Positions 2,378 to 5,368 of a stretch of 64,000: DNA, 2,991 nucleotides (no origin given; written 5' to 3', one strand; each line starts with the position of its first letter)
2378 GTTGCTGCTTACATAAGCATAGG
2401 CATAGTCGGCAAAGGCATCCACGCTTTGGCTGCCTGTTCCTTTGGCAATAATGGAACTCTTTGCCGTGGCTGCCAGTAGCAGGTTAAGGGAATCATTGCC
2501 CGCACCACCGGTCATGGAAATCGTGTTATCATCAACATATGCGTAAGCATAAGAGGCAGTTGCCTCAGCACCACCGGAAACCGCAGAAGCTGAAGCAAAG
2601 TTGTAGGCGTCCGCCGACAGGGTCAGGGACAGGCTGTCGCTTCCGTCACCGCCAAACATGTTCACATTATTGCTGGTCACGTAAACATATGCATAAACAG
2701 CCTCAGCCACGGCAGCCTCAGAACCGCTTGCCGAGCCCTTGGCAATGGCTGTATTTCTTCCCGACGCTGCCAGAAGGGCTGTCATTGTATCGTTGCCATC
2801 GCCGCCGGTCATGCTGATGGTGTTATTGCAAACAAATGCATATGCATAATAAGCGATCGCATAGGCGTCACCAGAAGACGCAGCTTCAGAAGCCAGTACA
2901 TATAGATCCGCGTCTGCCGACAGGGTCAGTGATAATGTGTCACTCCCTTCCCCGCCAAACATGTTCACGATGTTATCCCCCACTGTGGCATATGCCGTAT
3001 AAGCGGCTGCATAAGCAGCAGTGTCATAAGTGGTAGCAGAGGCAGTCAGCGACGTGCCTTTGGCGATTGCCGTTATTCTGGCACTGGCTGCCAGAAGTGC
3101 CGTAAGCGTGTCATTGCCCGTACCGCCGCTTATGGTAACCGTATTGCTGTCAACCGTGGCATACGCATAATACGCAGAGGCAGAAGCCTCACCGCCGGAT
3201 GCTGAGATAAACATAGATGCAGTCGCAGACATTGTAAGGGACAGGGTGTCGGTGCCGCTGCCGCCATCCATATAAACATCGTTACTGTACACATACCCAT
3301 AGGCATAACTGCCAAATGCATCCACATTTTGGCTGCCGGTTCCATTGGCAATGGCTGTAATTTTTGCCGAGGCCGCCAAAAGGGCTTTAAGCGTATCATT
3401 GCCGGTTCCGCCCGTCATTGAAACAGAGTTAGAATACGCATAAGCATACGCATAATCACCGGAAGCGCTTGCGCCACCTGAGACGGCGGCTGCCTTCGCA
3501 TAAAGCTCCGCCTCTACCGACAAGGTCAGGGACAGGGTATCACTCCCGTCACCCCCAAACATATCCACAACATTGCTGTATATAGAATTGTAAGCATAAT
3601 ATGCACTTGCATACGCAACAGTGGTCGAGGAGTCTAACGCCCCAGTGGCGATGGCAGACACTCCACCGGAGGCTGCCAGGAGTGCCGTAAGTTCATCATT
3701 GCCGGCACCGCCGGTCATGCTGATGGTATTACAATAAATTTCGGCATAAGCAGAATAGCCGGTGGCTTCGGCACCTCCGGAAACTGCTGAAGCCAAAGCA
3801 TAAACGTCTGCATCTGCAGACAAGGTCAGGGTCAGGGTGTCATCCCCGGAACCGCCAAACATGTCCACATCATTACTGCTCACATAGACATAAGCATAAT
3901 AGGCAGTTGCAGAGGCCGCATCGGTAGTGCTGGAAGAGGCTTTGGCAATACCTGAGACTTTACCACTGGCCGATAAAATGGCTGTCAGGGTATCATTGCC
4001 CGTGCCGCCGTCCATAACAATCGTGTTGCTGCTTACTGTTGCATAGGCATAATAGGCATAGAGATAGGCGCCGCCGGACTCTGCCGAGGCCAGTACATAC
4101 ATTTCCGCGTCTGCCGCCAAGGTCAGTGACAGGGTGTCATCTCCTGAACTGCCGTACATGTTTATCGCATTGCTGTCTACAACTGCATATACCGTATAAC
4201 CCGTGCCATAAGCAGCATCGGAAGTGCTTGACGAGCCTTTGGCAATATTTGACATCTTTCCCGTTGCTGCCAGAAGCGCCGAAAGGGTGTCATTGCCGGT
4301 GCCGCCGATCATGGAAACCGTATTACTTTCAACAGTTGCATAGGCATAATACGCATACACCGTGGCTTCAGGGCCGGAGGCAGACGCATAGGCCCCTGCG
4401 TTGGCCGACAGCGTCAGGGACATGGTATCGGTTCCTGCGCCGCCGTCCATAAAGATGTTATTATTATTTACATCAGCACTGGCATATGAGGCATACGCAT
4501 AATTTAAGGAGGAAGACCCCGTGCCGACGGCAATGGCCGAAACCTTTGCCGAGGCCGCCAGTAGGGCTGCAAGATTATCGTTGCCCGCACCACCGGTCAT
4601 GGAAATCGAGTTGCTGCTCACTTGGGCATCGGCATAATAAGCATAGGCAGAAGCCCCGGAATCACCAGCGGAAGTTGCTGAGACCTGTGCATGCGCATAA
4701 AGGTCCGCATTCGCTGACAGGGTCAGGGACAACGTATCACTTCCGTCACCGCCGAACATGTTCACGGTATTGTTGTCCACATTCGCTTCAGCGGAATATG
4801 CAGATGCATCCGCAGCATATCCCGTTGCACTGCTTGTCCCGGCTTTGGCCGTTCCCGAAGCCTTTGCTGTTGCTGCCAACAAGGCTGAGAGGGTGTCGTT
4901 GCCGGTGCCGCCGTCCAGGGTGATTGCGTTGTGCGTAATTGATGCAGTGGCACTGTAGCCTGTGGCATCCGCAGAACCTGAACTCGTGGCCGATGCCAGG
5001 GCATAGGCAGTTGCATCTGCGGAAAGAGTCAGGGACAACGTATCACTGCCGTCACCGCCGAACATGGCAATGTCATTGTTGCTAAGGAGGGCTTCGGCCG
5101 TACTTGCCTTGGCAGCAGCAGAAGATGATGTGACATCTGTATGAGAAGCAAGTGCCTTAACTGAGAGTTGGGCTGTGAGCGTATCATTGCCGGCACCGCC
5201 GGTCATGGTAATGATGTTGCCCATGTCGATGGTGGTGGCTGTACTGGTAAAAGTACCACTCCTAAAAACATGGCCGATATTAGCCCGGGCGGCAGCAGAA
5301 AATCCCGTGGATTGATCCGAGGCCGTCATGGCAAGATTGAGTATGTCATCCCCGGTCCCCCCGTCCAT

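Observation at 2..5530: Non-canonical use of the RTX motif: isolated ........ nonapeptides every ~50 aa in an alternating A/B unit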

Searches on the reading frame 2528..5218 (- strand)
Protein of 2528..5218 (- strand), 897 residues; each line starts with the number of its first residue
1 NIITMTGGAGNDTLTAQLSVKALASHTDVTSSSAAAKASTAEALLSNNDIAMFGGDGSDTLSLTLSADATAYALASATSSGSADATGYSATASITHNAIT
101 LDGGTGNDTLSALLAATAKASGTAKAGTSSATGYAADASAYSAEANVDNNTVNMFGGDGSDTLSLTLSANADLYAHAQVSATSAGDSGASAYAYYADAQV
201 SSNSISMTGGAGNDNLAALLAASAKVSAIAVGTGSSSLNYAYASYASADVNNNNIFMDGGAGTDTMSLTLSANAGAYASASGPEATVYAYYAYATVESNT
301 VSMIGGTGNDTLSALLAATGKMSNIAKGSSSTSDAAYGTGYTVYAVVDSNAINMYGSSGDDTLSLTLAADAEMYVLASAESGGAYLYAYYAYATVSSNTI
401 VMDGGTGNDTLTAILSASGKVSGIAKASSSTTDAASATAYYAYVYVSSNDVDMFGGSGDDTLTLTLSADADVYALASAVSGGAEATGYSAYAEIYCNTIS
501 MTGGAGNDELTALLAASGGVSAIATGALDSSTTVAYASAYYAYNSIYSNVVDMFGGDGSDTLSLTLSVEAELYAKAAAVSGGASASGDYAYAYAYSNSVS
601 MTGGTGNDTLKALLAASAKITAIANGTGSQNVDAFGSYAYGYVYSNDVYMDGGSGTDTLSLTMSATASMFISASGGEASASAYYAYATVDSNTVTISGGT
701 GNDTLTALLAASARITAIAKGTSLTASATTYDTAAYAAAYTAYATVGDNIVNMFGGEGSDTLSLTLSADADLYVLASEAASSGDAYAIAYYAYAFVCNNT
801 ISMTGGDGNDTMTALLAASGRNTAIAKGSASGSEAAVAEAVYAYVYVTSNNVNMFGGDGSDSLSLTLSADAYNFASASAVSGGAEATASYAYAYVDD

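Call 16: find_homologous_proteins(query=window:2528-5218:-, max_evalue=0.001)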
Query window:2528-5218:- (897 aa): 2 proteins with E <= 0.001 among 8000 candidates.
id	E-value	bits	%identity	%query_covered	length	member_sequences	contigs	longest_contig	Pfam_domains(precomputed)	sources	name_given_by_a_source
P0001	4.7e-80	288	33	75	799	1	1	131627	-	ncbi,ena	-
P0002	5.2e-64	235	34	93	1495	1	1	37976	PF03160.21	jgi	-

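Call 18: find_encoding_contigs(protein=P0001, flank=10000, max_places=3)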
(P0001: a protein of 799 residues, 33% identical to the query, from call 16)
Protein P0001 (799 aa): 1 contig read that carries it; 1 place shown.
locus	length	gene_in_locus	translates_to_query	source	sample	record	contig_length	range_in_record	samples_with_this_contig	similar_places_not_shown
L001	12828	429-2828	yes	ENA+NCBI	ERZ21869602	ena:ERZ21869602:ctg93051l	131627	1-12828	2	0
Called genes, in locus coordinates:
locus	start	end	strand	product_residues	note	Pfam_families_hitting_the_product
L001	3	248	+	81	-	?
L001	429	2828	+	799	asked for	-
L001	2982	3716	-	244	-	PF20582:UPF0758_N, PF04002:RadC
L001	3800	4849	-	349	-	PF01210:NAD_Gly3P_dh_N, PF02558:ApbA, PF02737:3HCDH_N (faint), PF07479:NAD_Gly3P_dh_C, PF20618:GPD_NAD_C_bact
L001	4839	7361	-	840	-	PF00521:DNA_topoisoIV, PF03989:DNA_gyraseA_C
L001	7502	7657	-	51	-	-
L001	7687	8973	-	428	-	PF00108:Thiolase_N, PF02803:Thiolase_C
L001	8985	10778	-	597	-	PF01336:tRNA_anti-codon, PF00152:tRNA-synt_2, PF02938:GAD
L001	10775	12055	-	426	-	PF13393:tRNA-synt_His, PF00152:tRNA-synt_2 (faint), PF00587:tRNA-synt_2b, PF03129:HGTP_anticodon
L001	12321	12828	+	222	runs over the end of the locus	PF00072:Response_reg, PF00512:HisKA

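Call 19: find_encoding_contigs(protein=P0002, flank=10000, max_places=3)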
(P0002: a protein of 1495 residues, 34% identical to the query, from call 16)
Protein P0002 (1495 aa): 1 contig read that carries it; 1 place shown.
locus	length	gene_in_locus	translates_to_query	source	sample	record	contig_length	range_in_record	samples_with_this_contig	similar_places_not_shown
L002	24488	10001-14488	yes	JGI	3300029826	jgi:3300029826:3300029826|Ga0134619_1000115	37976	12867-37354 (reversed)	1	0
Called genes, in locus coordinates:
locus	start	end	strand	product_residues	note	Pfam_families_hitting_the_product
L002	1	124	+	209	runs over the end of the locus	PF13557:Phenol_MetA_deg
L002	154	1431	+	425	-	PF00672:HAMP, PF00015:MCPsignal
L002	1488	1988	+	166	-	PF01584:CheW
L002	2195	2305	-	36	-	-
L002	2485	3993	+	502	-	-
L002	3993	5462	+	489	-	PF02412:TSP_3 (faint)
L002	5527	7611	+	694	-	-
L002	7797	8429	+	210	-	PF00753:Lactamase_B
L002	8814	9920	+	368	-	PF02321:OEP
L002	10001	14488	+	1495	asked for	PF03160:Calx-beta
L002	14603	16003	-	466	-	PF02310:B12-binding, PF04055:Radical_SAM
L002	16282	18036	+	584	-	PF01073:3Beta_HSD, PF01370:Epimerase, PF16363:GDP_Man_Dehyd, PF07993:NAD_binding_4 (weak), PF13237:Fer4_10 (faint), PF12838:Fer4_7 (weak), PF13187:Fer4_9 (weak), PF14697:Fer4_21, +2 more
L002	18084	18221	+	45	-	-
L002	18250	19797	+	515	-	PF12146:Hydrolase_4 (weak)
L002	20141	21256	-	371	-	PF13469:Sulfotransfer_3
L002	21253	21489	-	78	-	-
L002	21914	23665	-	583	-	PF00128:Alpha-amylase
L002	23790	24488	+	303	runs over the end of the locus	PF00753:Lactamase_B, PF12706:Lactamase_B_2 (weak)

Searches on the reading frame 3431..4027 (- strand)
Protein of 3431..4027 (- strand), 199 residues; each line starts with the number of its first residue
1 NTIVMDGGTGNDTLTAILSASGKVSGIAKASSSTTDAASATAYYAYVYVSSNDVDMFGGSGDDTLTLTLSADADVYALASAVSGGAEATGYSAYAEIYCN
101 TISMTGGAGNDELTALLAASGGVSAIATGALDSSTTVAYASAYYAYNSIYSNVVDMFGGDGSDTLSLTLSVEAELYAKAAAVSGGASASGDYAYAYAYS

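Call 35: predict_structure(alignment_id=A3)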
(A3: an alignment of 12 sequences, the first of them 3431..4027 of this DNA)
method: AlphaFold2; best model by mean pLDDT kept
length: 199 residues; sequences in the alignment: 12
mean_pLDDT: 94.9   pTM: 0.87
mean pLDDT of the five models: 94.9, 94.7, 94.6, 94.6, 94.4
residues with pLDDT >= 90: 175; 70-90: 18; 50-70: 6; < 50: 0
segments of 3 or more residues with pLDDT < 50: none
pLDDT, mean of each block of 10 residues (from residue 1): 95 98 96 81 98 97 98 98 93 98 97 98 96 78 98 96 98 98 91 96
secondary structure, 60 per line:
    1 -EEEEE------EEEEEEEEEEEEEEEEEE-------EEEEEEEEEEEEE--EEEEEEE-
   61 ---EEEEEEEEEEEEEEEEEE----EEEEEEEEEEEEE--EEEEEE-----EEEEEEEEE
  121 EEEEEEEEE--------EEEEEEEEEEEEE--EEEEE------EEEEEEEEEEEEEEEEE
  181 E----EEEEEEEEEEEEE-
elements in order: E2-6 E13-30 E38-50 E53-59 E64-81 E86-98 E101-106 E112-129 E138-150 E153-157 E164-181 E186-198

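Call 39: fold_search(model_id=the predicted structure, library=pdb)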
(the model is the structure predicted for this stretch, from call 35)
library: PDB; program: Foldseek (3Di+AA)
matches with E <= 10: 78; with E <= 0.001: 0
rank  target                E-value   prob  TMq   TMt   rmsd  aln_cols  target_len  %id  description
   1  9u4u_A                8.4e-03  0.06  0.10  0.12  21.9       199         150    7  Structure of the functional amyloid FapC from Pseudomonas sp.UK4 (released 2025-08-06)
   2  6n2b_A                6.7e-02  0.02  0.10  0.06  24.4       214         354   10  The Crystal Structure of Caldicellulosiruptor kristjanssonii Tapirin C-terminal domain (released 2018-12-19)
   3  5awf_A                1.6e-01  0.02  0.12  0.08  23.2       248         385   10  Crystal structure of SufB-SufC-SufD complex from Escherichia coli (released 2015-11-11)
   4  5awf_E                3.2e-01  0.01  0.10  0.06  25.0       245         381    9  Crystal structure of SufB-SufC-SufD complex from Escherichia coli (released 2015-11-11)
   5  6sus                  3.6e-01  0.01  0.07  0.06  26.2       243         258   13  Crystal structure of RTX domain blocks IV and V of adenylate cyclase toxin from Bordetella pertussis (released 2020-09-16)
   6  5nxk_B                4.1e-01  0.01  0.10  0.07  23.3       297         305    9  L. reuteri 53608 SRRP (released 2018-03-21)
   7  4yzq_A                4.3e-01  0.01  0.10  0.10  24.7       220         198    8  C. bescii Family 3 pectate lyase double mutant K108A/Q111N in complex with trigalacturonic acid (released 2015-12-23)
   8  8enq_A                5.1e-01  0.04  0.12  0.19  20.4       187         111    7  E. coli CsgA fibril (218-pixel box size) (released 2023-10-04)
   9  5awg_F                6.1e-01  0.01  0.10  0.06  24.3       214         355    6  Crystal structure of Hg-bound SufB-SufC-SufD complex from Escherichia coli (released 2015-11-11)
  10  4yzq_B                6.8e-01  0.01  0.10  0.10  23.1       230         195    8  C. bescii Family 3 pectate lyase double mutant K108A/Q111N in complex with trigalacturonic acid (released 2015-12-23)
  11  7o9q_B                9.1e-01  0.01  0.10  0.07  25.3       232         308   10  Crystal structure of the Awp1 (adhesin-like wall protein 1) A-domain from Candida glabrata (released 2021-12-15)
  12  2zu0_A                9.7e-01  0.02  0.18  0.10  26.8       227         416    9  Crystal structure of SufC-SufD complex involved in the iron-sulfur cluster biosynthesis (released 2009-03-10)
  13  5nxk_A                9.7e-01  0.01  0.10  0.08  24.4       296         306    8  L. reuteri 53608 SRRP (released 2018-03-21)
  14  6n2b_B                1.2e+00  0.01  0.11  0.07  24.5       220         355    9  The Crystal Structure of Caldicellulosiruptor kristjanssonii Tapirin C-terminal domain (released 2018-12-19)
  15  3jx8_D                1.4e+00  0.01  0.13  0.11  23.4       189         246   15  Crystal structure of Putative lipid binding protein (YP_001304415.1) from Parabacteroides distasonis ATCC 8503 at 2.16 (released 2009-11-10)
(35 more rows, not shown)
